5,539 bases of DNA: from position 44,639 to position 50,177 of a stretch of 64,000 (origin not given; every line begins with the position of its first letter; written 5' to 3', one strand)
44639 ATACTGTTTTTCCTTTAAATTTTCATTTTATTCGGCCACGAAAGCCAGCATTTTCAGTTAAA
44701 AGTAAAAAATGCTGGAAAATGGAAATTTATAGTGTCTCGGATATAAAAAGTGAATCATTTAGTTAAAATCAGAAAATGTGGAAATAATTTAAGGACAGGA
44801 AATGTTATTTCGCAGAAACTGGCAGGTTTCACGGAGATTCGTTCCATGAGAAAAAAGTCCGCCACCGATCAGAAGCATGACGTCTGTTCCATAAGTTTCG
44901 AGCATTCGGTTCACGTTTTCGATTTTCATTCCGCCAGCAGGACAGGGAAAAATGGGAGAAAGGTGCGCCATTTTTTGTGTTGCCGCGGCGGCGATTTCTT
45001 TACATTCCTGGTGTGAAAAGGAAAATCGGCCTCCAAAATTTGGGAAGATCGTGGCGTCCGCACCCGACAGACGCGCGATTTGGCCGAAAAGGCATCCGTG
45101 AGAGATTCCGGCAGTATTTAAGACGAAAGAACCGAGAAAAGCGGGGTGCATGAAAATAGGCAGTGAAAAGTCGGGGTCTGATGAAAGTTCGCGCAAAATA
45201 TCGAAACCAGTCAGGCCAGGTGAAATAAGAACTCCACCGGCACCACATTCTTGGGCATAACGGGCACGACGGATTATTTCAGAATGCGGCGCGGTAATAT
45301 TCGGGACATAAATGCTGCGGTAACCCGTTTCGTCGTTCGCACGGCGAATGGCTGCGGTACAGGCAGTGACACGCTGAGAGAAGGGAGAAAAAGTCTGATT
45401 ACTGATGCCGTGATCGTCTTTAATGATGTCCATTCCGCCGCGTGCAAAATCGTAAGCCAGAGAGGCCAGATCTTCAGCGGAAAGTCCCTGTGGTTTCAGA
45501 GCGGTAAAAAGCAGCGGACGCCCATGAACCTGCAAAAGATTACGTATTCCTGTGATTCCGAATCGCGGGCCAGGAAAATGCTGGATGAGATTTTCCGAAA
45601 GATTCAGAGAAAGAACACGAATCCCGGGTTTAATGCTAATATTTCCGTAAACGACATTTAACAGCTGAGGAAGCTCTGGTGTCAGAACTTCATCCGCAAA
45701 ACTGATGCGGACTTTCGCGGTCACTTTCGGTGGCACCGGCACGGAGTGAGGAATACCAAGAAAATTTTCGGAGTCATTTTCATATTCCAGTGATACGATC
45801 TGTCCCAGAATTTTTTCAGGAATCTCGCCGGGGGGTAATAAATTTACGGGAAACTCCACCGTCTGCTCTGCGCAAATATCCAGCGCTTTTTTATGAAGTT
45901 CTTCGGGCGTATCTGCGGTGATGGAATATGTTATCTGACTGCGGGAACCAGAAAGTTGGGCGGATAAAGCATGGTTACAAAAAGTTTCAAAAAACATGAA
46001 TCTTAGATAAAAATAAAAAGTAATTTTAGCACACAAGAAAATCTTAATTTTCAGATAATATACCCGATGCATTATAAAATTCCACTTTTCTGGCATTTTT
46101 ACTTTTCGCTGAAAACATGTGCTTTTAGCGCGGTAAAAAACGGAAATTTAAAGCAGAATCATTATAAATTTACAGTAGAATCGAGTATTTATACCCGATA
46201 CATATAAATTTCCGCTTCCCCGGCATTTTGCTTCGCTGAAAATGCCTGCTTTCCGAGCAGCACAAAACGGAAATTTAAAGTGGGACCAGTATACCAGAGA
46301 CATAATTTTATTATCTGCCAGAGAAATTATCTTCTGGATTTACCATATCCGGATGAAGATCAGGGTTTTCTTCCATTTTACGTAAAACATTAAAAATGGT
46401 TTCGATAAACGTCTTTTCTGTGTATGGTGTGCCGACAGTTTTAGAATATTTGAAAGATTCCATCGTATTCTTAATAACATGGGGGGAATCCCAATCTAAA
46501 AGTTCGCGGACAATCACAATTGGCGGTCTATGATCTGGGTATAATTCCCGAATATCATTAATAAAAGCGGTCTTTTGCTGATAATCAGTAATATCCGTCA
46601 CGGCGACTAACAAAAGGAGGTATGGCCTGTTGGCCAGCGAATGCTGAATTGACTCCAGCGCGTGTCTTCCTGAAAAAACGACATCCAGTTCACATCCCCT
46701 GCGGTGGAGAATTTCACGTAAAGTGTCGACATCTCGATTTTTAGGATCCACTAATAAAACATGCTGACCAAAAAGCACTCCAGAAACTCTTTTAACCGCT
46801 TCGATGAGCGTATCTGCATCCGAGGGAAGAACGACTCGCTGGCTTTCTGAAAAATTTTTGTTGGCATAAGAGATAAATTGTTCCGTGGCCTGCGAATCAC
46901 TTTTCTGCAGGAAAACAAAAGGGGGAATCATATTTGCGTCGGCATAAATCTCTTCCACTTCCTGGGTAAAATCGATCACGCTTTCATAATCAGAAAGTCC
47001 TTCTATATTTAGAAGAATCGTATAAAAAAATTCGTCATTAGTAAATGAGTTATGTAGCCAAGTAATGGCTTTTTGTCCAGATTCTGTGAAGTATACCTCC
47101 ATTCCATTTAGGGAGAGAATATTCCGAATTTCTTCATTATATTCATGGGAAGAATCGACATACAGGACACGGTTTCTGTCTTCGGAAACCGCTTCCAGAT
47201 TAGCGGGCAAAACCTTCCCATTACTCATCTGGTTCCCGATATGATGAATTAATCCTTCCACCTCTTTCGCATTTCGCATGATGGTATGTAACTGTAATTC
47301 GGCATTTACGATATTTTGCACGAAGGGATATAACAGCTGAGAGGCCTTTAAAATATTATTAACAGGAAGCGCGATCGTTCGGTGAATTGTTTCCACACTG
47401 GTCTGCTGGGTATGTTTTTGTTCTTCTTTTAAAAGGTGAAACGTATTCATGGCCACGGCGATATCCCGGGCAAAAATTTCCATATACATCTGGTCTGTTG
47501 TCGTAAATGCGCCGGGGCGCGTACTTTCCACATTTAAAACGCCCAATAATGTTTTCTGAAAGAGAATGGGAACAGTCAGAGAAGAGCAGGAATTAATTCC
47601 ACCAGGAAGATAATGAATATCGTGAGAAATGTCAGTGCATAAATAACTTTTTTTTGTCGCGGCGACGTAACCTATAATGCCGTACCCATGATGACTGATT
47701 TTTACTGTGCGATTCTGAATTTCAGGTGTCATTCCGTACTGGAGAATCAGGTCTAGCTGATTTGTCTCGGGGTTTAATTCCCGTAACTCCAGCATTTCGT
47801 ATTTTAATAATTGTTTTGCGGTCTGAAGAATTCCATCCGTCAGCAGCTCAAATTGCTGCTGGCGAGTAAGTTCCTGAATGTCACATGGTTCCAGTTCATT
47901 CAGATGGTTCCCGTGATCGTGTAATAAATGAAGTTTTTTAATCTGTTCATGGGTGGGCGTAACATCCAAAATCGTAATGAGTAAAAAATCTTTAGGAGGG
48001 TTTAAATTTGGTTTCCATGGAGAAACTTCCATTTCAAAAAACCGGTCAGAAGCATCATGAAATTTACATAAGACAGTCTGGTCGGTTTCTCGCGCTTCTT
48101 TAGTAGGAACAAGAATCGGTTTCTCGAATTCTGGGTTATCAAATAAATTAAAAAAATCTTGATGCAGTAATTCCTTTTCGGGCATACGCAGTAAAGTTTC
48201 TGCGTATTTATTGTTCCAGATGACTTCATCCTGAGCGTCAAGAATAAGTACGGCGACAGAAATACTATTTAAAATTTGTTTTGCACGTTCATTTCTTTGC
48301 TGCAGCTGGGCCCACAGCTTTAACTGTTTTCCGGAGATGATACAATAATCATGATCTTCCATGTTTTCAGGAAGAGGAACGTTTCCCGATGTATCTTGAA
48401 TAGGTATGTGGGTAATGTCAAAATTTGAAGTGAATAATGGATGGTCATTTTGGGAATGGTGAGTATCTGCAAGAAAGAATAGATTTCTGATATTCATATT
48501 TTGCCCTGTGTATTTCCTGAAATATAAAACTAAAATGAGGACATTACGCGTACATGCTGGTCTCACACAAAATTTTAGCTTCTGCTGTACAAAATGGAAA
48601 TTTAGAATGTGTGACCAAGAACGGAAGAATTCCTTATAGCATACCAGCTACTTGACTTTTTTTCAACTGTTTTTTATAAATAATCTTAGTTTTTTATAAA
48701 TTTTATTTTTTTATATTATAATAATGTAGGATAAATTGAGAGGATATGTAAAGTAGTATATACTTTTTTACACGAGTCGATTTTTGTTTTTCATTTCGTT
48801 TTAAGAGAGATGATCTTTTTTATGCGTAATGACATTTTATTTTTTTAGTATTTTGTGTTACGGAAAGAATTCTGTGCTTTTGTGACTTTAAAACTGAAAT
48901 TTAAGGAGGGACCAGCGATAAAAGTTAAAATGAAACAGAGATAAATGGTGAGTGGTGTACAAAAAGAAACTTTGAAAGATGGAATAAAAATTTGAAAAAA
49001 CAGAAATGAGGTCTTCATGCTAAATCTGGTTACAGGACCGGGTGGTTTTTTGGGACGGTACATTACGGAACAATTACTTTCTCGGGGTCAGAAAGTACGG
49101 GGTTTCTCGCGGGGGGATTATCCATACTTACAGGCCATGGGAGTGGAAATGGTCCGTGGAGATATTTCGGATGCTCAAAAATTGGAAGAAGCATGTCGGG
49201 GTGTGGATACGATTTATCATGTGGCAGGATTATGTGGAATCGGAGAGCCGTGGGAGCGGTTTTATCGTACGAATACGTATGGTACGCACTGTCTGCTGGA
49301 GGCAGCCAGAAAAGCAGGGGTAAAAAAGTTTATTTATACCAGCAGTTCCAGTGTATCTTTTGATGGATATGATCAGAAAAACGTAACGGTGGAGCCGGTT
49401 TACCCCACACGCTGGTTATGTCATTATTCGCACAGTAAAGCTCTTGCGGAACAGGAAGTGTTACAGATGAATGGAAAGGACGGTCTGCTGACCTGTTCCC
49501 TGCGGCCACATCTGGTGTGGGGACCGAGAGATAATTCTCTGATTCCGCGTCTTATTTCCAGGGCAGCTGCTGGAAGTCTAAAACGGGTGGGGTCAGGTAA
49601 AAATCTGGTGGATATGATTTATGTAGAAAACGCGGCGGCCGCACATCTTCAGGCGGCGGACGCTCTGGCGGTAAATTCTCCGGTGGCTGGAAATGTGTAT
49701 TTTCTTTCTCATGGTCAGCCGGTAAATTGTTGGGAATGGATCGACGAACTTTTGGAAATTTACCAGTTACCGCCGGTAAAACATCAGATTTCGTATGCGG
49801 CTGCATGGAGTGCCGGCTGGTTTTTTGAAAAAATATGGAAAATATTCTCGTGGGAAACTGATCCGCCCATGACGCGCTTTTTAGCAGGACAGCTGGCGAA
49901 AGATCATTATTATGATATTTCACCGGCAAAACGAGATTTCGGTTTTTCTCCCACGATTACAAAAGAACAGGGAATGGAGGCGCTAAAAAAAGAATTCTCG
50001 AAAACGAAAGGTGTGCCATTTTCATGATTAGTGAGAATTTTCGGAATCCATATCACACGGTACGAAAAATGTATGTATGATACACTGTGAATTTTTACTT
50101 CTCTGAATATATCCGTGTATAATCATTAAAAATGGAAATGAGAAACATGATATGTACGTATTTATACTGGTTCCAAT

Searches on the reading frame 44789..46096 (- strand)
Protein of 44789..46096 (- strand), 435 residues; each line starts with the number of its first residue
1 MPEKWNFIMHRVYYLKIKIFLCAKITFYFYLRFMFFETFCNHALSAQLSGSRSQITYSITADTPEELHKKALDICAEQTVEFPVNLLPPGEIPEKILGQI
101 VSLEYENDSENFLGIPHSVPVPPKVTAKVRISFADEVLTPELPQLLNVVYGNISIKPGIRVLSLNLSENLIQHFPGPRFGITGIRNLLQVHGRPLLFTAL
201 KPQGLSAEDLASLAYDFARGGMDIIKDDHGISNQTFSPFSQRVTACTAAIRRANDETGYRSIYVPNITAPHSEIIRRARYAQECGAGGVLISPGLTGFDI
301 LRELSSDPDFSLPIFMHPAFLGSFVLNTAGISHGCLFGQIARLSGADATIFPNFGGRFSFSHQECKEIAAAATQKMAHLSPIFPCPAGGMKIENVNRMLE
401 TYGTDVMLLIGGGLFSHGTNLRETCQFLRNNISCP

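Call 66: search_protein_families(library=pfam, proteins=[window:44789-46096:-], max_evalue=0.00001)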
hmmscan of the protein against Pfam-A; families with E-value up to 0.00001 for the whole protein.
window:44789-46096:- (435 aa): 1 family
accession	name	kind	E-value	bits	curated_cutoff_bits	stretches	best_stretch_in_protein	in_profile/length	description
PF00016.26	RuBisCO_large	-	3e-36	125.7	30.1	1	180-419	1-260/299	Ribulose bisphosphate carboxylase large chain, catalytic domain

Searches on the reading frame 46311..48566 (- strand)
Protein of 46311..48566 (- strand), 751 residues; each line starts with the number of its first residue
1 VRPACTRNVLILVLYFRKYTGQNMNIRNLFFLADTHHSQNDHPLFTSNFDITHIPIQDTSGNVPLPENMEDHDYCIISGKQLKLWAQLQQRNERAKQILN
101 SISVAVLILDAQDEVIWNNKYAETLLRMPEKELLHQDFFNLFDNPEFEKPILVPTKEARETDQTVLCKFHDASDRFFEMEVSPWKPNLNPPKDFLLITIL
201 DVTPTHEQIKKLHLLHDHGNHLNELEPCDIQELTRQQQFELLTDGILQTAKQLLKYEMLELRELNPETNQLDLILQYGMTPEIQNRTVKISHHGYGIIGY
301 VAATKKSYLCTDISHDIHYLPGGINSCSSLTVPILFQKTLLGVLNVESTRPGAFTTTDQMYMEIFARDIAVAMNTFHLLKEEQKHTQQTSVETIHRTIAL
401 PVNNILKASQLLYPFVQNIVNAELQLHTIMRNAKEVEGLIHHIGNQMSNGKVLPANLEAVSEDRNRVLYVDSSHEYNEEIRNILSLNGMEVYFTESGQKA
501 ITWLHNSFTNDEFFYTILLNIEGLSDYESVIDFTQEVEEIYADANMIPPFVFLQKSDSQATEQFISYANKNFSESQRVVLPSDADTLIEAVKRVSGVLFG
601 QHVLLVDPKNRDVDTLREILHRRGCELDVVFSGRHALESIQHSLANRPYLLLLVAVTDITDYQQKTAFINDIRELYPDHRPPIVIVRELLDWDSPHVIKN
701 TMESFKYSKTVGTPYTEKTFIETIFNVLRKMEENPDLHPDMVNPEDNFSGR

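Call 66: search_protein_families(library=pfam, proteins=[window:46311-48566:-], max_evalue=0.00001)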
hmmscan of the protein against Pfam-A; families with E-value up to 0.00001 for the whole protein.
window:46311-48566:- (751 aa): 4 families
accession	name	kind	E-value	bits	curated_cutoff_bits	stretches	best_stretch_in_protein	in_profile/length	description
PF13185.12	GAF_2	-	1.5e-12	48.3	28.6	1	243-373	8-135/136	GAF domain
PF01590.32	GAF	-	4.1e-11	44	22.4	1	246-373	9-133/133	GAF domain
PF13492.12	GAF_3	-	7.5e-06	26.8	27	0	324-373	78-127/129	GAF domain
PF00989.32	PAS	-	9.8e-06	26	22.6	0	96-183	4-95/113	PAS fold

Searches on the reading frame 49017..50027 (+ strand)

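Call 26: search_protein_families(library=pfam, proteins=[window:49017-50027:+], max_evalue=0.001)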
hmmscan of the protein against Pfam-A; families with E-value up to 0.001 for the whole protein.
window:49017-50027:+ (336 aa): 9 families
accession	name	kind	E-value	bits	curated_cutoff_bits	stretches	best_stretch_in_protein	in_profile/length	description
PF01073.25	3Beta_HSD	-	1.5e-52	178.8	22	1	4-248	1-267/280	3-beta hydroxysteroid dehydrogenase/isomerase family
PF01370.27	Epimerase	-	5.6e-39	134.4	20.9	1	4-216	2-227/240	NAD dependent epimerase/dehydratase family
PF16363.11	GDP_Man_Dehyd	-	5.8e-23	82.3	27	1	4-211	1-234/332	GDP-mannose 4,6 dehydratase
PF07993.18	NAD_binding_4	-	7.3e-17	61.8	20.1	1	50-173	70-210/258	Male sterility protein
PF13460.12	NAD_binding_10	-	3.5e-14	53.5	27.2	1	10-148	4-131/184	NAD(P)H-binding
PF05368.20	NmrA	-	8.2e-12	45.8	27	1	4-110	6-107/298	NmrA-like family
PF02719.21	Polysacc_synt_2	-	8.1e-09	35.5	20.2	1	4-110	2-128/293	Polysaccharide biosynthesis protein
PF04321.23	RmlD_sub_bind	-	1e-07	31.8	27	1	4-187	4-171/287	RmlD substrate binding domain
PF08659.16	KR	-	0.00095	19.6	22.6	0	4-122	4-148/180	KR domain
